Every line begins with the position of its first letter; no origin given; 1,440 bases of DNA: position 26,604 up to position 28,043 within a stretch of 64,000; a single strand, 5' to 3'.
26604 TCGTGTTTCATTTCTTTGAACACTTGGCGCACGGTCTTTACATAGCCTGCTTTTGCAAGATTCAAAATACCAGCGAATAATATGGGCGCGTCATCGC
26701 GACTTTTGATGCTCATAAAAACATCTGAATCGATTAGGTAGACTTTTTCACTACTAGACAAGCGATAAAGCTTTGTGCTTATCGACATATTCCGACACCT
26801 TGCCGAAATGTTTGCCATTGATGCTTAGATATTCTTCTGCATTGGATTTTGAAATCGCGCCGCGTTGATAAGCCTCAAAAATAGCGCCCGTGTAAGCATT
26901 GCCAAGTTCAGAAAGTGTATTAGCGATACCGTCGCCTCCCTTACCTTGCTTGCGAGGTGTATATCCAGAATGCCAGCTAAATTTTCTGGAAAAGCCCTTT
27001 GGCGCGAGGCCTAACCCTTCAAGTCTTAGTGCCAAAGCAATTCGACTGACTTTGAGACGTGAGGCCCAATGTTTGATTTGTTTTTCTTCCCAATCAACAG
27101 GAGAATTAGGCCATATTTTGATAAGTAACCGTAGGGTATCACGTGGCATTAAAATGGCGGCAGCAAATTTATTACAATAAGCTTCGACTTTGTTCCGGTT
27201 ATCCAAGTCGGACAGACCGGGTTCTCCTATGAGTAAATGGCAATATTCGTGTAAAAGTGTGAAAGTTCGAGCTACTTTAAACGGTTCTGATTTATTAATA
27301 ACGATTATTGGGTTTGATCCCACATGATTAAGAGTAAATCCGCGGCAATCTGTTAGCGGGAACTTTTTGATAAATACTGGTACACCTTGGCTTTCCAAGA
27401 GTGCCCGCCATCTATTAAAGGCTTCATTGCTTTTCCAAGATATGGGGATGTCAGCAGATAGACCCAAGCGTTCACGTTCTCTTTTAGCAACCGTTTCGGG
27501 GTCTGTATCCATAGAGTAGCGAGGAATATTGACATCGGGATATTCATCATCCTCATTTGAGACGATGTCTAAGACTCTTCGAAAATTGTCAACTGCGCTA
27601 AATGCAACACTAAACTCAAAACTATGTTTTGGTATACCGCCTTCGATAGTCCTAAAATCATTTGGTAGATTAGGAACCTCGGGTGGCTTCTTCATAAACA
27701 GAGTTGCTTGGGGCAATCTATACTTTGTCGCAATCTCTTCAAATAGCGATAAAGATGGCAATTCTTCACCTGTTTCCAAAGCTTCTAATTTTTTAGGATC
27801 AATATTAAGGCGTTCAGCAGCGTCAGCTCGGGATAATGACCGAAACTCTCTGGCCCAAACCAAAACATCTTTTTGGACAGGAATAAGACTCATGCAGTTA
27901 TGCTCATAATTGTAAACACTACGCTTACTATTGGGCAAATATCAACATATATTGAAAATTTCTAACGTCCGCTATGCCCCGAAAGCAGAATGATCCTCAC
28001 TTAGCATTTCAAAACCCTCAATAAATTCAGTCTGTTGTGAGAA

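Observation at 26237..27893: Overlapping XRE-ImmA/IrrE protease fusion plus DUF4411 PIN-like nuclease: candidate uncharacterised defence / toxin-antitoxin-like module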

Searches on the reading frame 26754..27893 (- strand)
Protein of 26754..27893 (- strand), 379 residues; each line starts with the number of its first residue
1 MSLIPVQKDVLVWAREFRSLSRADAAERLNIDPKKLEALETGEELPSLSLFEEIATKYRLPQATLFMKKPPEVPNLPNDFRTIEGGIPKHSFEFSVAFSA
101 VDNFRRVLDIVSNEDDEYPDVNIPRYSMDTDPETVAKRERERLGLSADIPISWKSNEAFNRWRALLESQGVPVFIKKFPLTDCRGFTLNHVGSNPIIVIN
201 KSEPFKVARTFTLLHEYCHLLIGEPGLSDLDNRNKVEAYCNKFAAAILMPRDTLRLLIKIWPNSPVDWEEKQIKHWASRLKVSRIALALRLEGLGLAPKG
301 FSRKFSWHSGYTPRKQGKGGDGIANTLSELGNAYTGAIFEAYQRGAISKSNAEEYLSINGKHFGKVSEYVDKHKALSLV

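Call 4: search_protein_families(library=pfam, proteins=[window:26754-27893:-], max_evalue=0.1)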
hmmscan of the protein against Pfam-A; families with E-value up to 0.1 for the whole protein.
window:26754-27893:- (379 aa): 5 families
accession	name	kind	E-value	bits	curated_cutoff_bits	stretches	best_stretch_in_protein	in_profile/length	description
PF06114.19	Peptidase_M78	-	4.8e-13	49.4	22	1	167-291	2-122/123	IrrE N-terminal-like domain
PF13560.12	HTH_31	-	7.2e-07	29.9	27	1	14-63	9-59/64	Helix-turn-helix domain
PF13413.12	HTH_25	-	4.3e-06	26.9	24.6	1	11-46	2-39/62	Helix-turn-helix domain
PF12844.13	HTH_19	-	0.00047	20.4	30.2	1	14-68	7-61/64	Helix-turn-helix domain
PF01381.28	HTH_3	-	0.011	16.2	23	1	15-59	5-49/55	Helix-turn-helix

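Call 5: search_protein_families(library=ncbifam, proteins=[window:26754-27893:-], max_evalue=0.1)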
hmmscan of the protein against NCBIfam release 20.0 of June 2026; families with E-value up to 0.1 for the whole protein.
window:26754-27893:- (379 aa): 3 families
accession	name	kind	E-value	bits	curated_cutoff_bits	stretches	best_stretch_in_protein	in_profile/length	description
NF052239.1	antitox_spr1629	equivalog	4.4e-10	39.2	335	1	165-259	165-261/377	spr1629 family repressor/antitoxin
NF041951.1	phage_RstR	subfamily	0.03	14.6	80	1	10-61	6-57/108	RstR family transcriptional repressor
NF010465.0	PRK13890.1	equivalog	0.037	14.1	96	1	17-66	16-65/121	conjugal transfer protein TrbA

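Call 6: search_protein_families(library=padloc, proteins=[window:26754-27893:-], max_evalue=0.1)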
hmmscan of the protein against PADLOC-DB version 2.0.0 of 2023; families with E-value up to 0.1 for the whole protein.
window:26754-27893:- (379 aa): 18 families
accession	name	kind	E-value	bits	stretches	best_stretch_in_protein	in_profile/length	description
PDLC03949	RmrA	-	1.5e-21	74.7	1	9-297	5-268/363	-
PDLC03943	RmrA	-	3.7e-18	63.7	1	13-296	9-274/370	-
PDLC03946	RmrA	-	1.1e-16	58.5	1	9-296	5-269/357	-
PDLC03952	RmrA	-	1.4e-15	55.1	1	11-254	27-269/395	-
PDLC03948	RmrA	-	5.5e-14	49.9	1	6-261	8-261/397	-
PDLC04141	capP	-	8.7e-14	49.6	1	172-292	32-151/242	capP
PDLC03954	RmrA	-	1.1e-13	48.9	1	11-296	15-292/380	-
PDLC03947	RmrA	-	1.2e-12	45.3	1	11-254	16-257/383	-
PDLC03955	RmrA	-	1.5e-12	45.4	1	9-296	23-292/371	-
PDLC03944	RmrA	-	3e-12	44.3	1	12-263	12-257/384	-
PDLC03951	RmrA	-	4.2e-12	43.7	1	7-259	9-257/400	-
PDLC03945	RmrA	-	6.5e-11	40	1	14-296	10-295/394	-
PDLC02926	HTH_VI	-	3.6e-09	34.8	1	13-67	8-62/92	-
PDLC03953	RmrA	-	2.6e-06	24.9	2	210-253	209-248/373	-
PDLC03950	RmrA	-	6.9e-06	23.3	1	131-257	123-247/369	-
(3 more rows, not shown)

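Call 9: search_solved_structures(query=window:26754-27893:-, max_evalue=1, show_alignments=2)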
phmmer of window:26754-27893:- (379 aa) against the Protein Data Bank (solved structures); distinct sequences matched with E-value up to 1: 4.
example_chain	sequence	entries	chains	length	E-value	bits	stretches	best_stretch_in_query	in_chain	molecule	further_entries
9vzy_A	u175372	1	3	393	1.8e-35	125.7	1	6-369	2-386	HTH cro/C1-type domain-containing protein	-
9k3w_A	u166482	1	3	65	0.011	17.8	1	15-65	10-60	Transcriptional regulator, PbsX family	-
8slm_A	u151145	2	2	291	0.03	16.3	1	196-262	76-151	Zn dependent hydrolase fused to HTH domain, IrrE ortholog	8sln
3dte_A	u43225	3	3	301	0.054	15.5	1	196-260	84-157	IrrE protein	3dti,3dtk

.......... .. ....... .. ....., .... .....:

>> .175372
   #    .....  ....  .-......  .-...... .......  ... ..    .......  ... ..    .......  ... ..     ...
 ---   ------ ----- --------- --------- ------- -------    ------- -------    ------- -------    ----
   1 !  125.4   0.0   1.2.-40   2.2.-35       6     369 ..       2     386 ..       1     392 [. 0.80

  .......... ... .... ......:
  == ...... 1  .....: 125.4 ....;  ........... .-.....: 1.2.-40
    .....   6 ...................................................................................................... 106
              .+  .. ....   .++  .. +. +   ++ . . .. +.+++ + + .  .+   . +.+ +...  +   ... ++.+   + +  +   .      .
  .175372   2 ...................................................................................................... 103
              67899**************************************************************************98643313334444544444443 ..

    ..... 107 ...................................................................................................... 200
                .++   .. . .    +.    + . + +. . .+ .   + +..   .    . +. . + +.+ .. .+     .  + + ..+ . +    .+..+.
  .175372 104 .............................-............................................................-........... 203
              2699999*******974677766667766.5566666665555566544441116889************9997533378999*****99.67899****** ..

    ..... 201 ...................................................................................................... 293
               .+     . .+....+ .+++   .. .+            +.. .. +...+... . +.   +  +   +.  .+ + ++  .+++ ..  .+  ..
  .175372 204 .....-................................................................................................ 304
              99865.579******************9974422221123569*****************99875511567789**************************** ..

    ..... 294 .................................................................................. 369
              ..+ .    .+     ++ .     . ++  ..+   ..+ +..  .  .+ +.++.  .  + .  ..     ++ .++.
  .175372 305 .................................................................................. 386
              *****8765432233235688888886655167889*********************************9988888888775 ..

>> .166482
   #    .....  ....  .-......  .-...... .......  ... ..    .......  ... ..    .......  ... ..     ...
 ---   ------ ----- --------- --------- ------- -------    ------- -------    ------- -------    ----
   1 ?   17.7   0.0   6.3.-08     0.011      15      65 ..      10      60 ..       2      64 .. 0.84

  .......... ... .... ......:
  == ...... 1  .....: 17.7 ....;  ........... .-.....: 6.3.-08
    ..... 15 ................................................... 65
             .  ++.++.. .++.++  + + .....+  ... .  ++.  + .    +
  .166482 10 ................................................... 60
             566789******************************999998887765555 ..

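Call 21: find_homologous_proteins(query=window:26754-27893:-)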
Query window:26754-27893:- (379 aa): 293 proteins with E <= 0.001 among 5884 candidates; the best 120 are listed.
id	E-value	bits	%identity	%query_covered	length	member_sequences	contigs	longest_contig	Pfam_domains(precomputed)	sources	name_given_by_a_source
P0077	4.2e-233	791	92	100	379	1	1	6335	PF13413.13,PF06114.20,PF13560.13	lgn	-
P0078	2.4e-182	624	71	100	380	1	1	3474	PF13413.13,PF06114.20,PF13560.13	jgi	-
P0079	1.3e-181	622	71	100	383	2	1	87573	PF13413.13,PF06114.20,PF13560.13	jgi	jgi:Zn-dependent peptidase ImmA (M78 family)/DNA-binding XRE family transcriptional regulator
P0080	1.7e-173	595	67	100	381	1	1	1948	PF13413.13,PF01381.29,PF06114.20,PF13560.13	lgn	-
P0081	1.1e-172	592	67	100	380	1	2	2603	PF06114.20,PF13560.13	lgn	-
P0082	3.7e-168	577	64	100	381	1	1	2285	PF01381.29,PF06114.20,PF13560.13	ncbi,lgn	-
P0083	5.2e-168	577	66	100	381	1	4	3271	PF01381.29,PF06114.20,PF13560.13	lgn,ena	-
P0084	9.5e-165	566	64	100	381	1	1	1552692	PF01381.29,PF06114.20,PF13560.13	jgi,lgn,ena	-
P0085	8.7e-129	448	92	56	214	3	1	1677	PF06114.20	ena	-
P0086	3.2e-119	416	50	99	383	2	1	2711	PF12844.14,PF01381.29,PF06114.20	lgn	-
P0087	7.5e-111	389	49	100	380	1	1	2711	PF06114.20,PF13560.13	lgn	-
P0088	1.6e-109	384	47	99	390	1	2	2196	PF01381.29,PF06114.20,PF13560.13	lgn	-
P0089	2.9e-109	383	49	99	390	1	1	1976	PF06114.20,PF13560.13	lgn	-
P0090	3.9e-109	383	49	99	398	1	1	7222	PF06114.20,PF13560.13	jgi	jgi:Zn-dependent peptidase ImmA (M78 family)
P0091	4.4e-109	383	49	98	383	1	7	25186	PF06114.20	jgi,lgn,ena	-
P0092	7.0e-109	382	49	99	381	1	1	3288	PF06114.20,PF13560.13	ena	-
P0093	9.1e-109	382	49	99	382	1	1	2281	PF06114.20,PF13560.13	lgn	-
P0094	3.1e-108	380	48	99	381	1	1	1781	PF12844.14,PF01381.29,PF06114.20,PF13560.13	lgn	-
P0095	6.9e-108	379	48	99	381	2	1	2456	PF12844.14,PF01381.29,PF06114.20,PF13560.13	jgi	-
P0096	1.0e-107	378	48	100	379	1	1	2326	PF12844.14,PF01381.29,PF06114.20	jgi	jgi:Zn-dependent peptidase ImmA (M78 family)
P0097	1.1e-107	378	47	99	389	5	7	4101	PF06114.20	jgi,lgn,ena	jgi:Zn-dependent peptidase ImmA (M78 family)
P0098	5.4e-107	376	47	100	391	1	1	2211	PF06114.20,PF13560.13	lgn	-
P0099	6.4e-107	376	47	99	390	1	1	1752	PF12844.14,PF06114.20,PF13560.13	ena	-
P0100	1.2e-106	375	50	97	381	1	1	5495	PF06114.20,PF13560.13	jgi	jgi:Zn-dependent peptidase ImmA (M78 family)/DNA-binding XRE family transcriptional regulator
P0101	1.9e-106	374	48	96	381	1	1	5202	PF06114.20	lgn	-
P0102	2.6e-106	374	47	99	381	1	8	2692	PF06114.20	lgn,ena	-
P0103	2.5e-104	367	48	100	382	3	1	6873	PF06114.20,PF13560.13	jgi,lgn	jgi:Zn-dependent peptidase ImmA (M78 family)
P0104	1.7e-103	364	47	100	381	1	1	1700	PF06114.20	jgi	jgi:Zn-dependent peptidase ImmA (M78 family)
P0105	2.0e-103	364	48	97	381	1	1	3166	PF01381.29,PF06114.20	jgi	jgi:Zn-dependent peptidase ImmA (M78 family)/DNA-binding XRE family transcriptional regulator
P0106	2.4e-103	364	48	100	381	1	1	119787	PF06114.20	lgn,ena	-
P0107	5.6e-103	363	47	100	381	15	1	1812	PF06114.20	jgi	jgi:Zn-dependent peptidase ImmA (M78 family)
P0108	7.2e-103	362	45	98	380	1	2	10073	PF12844.14,PF13413.13,PF01381.29,PF06114.20,PF13560.13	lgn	-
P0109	8.9e-103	362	48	100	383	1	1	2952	PF06114.20,PF13560.13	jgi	jgi:Zn-dependent peptidase ImmA (M78 family)/transcriptional regulator with XRE-family HTH domain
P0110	5.9e-102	359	47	100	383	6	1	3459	PF06114.20,PF13560.13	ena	-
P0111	1.0e-101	359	46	100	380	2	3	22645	PF01381.29,PF06114.20,PF13560.13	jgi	-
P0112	2.2e-101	357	46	98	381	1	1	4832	PF06114.20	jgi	jgi:Zn-dependent peptidase ImmA (M78 family)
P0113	3.1e-101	357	45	99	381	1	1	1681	PF06114.20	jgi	jgi:Zn-dependent peptidase ImmA (M78 family)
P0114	3.2e-101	357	46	99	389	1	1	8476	PF06114.20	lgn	-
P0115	5.3e-101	356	45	99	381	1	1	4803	PF06114.20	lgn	-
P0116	8.6e-101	356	43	99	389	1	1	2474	PF06114.20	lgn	-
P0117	1.2e-99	352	46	99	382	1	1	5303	PF12844.14,PF01381.29,PF06114.20,PF13560.13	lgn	-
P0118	1.9e-99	351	47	97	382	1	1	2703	PF06114.20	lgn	-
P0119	3.1e-99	350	46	100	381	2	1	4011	PF06114.20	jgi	jgi:Zn-dependent peptidase ImmA (M78 family)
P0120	3.2e-99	350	46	100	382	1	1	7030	PF06114.20,PF13560.13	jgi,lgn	jgi:Zn-dependent peptidase ImmA (M78 family)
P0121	2.1e-98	348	45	99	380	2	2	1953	PF01381.29,PF06114.20,PF13560.13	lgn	-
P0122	3.3e-98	347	45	98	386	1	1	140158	PF01381.29,PF06114.20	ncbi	-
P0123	7.9e-98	346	47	98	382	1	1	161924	PF13413.13,PF01381.29,PF06114.20,PF13560.13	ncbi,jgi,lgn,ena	jgi:Zn-dependent peptidase ImmA (M78 family)/DNA-binding XRE family transcriptional regulator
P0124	1.1e-97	345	46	99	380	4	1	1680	PF01381.29,PF06114.20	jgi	jgi:Zn-dependent peptidase ImmA (M78 family)/DNA-binding XRE family transcriptional regulator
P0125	2.9e-97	344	43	98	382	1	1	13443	PF06114.20,PF13560.13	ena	-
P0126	3.6e-97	344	46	98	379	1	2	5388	PF06114.20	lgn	-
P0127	2.3e-96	341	46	99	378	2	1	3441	PF06114.20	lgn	-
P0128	5.9e-96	340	45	99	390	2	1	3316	PF06114.20,PF13560.13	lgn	-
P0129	8.5e-96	339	48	92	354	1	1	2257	PF06114.20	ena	-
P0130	1.5e-95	338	45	99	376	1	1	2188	PF01381.29,PF06114.20,PF13560.13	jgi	jgi:Zn-dependent peptidase ImmA (M78 family)/DNA-binding XRE family transcriptional regulator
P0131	1.6e-95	338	43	99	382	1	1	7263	PF01381.29,PF06114.20,PF13560.13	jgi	jgi:Zn-dependent peptidase ImmA (M78 family)/DNA-binding XRE family transcriptional regulator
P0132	1.3e-94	335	46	99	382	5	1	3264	PF13413.13,PF06114.20,PF13560.13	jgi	-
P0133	3.1e-94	334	45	96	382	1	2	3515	PF06114.20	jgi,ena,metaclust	jgi:Zn-dependent peptidase ImmA (M78 family)|metaclust:\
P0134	8.9e-94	332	46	100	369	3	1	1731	PF06114.20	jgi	jgi:Zn-dependent peptidase ImmA (M78 family)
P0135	9.2e-94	332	45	98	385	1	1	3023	PF06114.20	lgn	-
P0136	4.6e-92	327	45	92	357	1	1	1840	PF06114.20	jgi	jgi:Zn-dependent peptidase ImmA (M78 family)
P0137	1.9e-91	325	44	98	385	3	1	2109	PF01381.29,PF06114.20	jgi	jgi:Zn-dependent peptidase ImmA (M78 family)/transcriptional regulator with XRE-family HTH domain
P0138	5.0e-91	323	47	93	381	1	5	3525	PF06114.20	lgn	-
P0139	2.7e-90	321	43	98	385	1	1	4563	PF06114.20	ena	-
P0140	1.6e-89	318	44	97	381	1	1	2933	PF06114.20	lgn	-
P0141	1.4e-87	312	39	99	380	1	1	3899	PF01381.29,PF06114.20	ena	-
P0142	1.8e-87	312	42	98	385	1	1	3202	PF06114.20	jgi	jgi:Zn-dependent peptidase ImmA (M78 family)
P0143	2.7e-87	311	41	99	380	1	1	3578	PF06114.20,PF13560.13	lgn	-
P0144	1.2e-86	309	45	91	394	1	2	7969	PF06114.20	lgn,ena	-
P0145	6.5e-86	307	49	77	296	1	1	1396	PF06114.20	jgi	jgi:Zn-dependent peptidase ImmA (M78 family)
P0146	1.4e-85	305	45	84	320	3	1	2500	PF06114.20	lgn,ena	-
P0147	3.8e-85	304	41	97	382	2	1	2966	PF13744.13,PF01381.29,PF06114.20,PF13560.13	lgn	-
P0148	5.4e-85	304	41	98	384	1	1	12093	PF06114.20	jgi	jgi:Zn-dependent peptidase ImmA (M78 family)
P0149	6.0e-85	303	42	98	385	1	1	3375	PF01381.29,PF06114.20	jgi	jgi:Zn-dependent peptidase ImmA (M78 family)/transcriptional regulator with XRE-family HTH domain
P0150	8.2e-85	303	41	99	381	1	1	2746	PF06114.20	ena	-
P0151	1.5e-84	302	40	98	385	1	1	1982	PF01381.29,PF06114.20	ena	-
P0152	2.8e-84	301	41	98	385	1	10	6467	PF01381.29,PF06114.20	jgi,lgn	jgi:Zn-dependent peptidase ImmA (M78 family)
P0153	1.6e-83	299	39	98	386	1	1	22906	PF01381.29,PF06114.20,PF13560.13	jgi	jgi:Zn-dependent peptidase ImmA (M78 family)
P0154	1.9e-83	298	42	98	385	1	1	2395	PF13413.13,PF06114.20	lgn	-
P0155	2.2e-83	298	41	98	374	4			PF01381.29,PF06114.20,PF13560.13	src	-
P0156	2.5e-83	298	41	98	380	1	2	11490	PF06114.20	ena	-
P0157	3.6e-83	298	41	97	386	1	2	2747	PF01381.29,PF06114.20,PF13560.13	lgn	-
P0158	2.1e-82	295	40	98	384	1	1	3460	PF01381.29,PF06114.20,PF13560.13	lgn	-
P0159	3.0e-82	295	39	98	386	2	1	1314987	PF01381.29,PF06114.20,PF13560.13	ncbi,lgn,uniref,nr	ncbi:XRE family transcriptional regulator [Bradyrhizobium stylosanthis]|uniref:Zn-dependent peptidas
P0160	3.9e-82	294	39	98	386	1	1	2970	PF01381.29,PF06114.20,PF13560.13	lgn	-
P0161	4.3e-82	294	40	98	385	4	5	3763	PF01381.29,PF06114.20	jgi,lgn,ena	-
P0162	6.6e-82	293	39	98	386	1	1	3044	PF01381.29,PF06114.20,PF13560.13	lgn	-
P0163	1.8e-81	292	39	98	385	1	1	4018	PF01381.29,PF06114.20,PF13560.13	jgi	jgi:Zn-dependent peptidase ImmA (M78 family)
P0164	1.8e-81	292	40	97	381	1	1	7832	PF13413.13,PF06114.20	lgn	-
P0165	2.0e-80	289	40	97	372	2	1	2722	PF06114.20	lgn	-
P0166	1.3e-79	286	39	98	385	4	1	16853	PF01381.29,PF06114.20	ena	-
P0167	1.4e-79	286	38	98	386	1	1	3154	PF01381.29,PF06114.20,PF13560.13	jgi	jgi:Zn-dependent peptidase ImmA (M78 family)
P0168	4.2e-79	284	39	97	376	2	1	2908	PF12844.14,PF01381.29,PF06114.20,PF13560.13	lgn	-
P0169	2.7e-77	278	39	98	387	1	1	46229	PF06114.20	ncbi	-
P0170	2.8e-77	278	39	98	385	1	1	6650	PF13413.13,PF06114.20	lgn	-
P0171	1.2e-74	269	39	92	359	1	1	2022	PF06114.20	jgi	jgi:Zn-dependent peptidase ImmA (M78 family)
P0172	1.9e-70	256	37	97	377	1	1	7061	PF06114.20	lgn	-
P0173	1.8e-68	249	40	98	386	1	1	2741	PF06114.20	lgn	-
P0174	9.8e-68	247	40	98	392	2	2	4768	PF01381.29,PF06114.20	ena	-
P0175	9.8e-68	247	44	73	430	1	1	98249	PF06114.20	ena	-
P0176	1.2e-67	246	42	77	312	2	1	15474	PF01381.29,PF06114.20,PF13560.13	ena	-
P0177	8.4e-67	244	41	98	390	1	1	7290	PF01381.29,PF06114.20,PF13560.13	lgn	-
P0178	3.6e-66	242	41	98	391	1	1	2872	PF01381.29,PF06114.20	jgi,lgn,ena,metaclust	metaclust:\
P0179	1.0e-65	240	45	69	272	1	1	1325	PF06114.20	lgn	-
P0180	1.3e-65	240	39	99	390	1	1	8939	PF06114.20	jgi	jgi:Zn-dependent peptidase ImmA (M78 family)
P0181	8.8e-64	234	39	79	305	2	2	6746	PF06114.20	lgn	-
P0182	1.1e-61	227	39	99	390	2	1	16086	PF06114.20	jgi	jgi:Zn-dependent peptidase ImmA (M78 family)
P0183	4.1e-58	215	39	96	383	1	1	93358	PF12844.14,PF01381.29,PF06114.20,PF13560.13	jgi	jgi:Zn-dependent peptidase ImmA (M78 family)/transcriptional regulator with XRE-family HTH domain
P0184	3.7e-57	212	37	96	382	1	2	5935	PF01381.29,PF06114.20,PF13560.13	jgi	jgi:Zn-dependent peptidase ImmA (M78 family)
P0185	2.5e-55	206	35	98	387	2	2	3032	PF01381.29,PF06114.20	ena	-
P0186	7.6e-54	201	35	98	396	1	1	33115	PF01381.29,PF06114.20,PF13560.13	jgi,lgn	-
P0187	1.4e-53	200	36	96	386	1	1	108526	PF12844.14,PF13413.13,PF01381.29,PF06114.20,PF13560.13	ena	-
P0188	4.6e-53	198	34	97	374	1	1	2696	PF01381.29,PF06114.20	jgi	jgi:Zn-dependent peptidase ImmA (M78 family)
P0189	7.8e-52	194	34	98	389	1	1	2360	PF01381.29,PF06114.20,PF13560.13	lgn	-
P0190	5.9e-51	192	36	98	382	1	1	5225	PF01381.29,PF06114.20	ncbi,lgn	-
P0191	5.9e-51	192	32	97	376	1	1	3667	PF06114.20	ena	-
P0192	3.7e-50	189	34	97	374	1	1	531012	PF01381.29,PF06114.20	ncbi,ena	-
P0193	4.5e-49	185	45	53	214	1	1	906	PF06114.20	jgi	jgi:Zn-dependent peptidase ImmA (M78 family)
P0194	1.0e-48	184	32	97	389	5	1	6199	PF01381.29,PF06114.20,PF13560.13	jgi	jgi:Zn-dependent peptidase ImmA (M78 family)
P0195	3.3e-47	179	34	98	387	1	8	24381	PF01381.29,PF06114.20,PF13560.13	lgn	-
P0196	3.0e-46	176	32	96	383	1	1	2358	PF06114.20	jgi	jgi:Zn-dependent peptidase ImmA (M78 family)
